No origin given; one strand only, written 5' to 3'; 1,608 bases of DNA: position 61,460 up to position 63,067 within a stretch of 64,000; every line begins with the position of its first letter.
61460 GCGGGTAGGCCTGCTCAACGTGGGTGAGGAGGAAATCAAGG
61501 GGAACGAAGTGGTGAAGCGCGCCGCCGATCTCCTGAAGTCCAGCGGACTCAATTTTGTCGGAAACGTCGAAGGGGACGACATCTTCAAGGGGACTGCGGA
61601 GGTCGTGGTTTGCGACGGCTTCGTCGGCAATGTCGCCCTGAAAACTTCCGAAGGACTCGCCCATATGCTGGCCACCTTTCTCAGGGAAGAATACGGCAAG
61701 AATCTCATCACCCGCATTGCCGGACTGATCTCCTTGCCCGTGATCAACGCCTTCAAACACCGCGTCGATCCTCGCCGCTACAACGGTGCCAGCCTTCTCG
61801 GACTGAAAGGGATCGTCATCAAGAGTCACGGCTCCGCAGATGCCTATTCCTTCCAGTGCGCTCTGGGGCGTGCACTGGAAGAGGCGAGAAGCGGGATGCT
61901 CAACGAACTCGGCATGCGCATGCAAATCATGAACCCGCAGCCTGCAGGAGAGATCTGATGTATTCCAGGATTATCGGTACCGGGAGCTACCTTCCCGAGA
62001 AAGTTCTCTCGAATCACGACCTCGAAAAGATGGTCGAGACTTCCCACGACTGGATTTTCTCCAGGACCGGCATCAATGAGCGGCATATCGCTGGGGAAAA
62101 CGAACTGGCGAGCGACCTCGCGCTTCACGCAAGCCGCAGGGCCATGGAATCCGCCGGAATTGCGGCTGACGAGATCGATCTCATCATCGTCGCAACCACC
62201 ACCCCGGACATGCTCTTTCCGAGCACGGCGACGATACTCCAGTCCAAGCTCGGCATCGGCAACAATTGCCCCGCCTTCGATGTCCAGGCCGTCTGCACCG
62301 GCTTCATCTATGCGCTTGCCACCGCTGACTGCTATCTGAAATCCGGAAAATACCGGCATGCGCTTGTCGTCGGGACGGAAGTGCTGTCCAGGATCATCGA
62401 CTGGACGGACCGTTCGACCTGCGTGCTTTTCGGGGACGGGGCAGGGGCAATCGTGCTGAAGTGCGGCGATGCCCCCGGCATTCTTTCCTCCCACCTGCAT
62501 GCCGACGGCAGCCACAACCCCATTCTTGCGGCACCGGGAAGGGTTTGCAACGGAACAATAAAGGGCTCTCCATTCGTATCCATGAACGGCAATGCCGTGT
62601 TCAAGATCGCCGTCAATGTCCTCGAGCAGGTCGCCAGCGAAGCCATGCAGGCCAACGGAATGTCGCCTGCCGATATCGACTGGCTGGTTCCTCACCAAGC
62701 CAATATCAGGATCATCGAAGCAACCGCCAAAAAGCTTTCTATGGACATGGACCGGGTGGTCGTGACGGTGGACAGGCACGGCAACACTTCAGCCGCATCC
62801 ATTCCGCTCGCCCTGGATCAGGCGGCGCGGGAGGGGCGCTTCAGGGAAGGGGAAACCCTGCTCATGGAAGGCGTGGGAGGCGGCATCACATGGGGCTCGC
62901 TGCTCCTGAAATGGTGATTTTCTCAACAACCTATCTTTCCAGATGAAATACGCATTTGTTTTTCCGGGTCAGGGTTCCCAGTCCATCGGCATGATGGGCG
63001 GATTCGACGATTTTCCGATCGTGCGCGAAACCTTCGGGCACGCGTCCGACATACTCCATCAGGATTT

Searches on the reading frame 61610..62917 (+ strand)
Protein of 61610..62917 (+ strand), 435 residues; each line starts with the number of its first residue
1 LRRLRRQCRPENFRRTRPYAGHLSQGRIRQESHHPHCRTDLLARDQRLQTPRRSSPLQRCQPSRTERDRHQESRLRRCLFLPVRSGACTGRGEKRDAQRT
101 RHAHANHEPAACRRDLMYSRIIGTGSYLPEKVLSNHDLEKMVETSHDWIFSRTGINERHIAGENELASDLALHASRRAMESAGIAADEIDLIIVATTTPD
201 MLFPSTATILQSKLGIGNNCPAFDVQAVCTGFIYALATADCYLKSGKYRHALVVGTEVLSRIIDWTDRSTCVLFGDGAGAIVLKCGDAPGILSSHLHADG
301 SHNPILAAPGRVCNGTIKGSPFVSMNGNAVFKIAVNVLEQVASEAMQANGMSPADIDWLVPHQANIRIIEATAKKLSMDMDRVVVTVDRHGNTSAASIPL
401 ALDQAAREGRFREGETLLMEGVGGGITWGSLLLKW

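Call 51: search_protein_families(library=pfam, proteins=[window:61610-62917:+], max_evalue=0.00001)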
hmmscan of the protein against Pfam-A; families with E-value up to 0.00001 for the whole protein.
window:61610-62917:+ (435 aa): 3 families
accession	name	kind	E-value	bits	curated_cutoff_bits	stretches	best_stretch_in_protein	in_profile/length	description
PF08541.16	ACP_syn_III_C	-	7.1e-38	129.1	26.6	1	346-435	1-90/90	3-Oxoacyl-[acyl-carrier-protein (ACP)] synthase III C terminal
PF08545.16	ACP_syn_III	-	4.6e-32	110.2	24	1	223-300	1-80/80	3-Oxoacyl-[acyl-carrier-protein (ACP)] synthase III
PF00108.29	Thiolase_N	-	5.1e-09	36.3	26.4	1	151-261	7-117/260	Thiolase, N-terminal domain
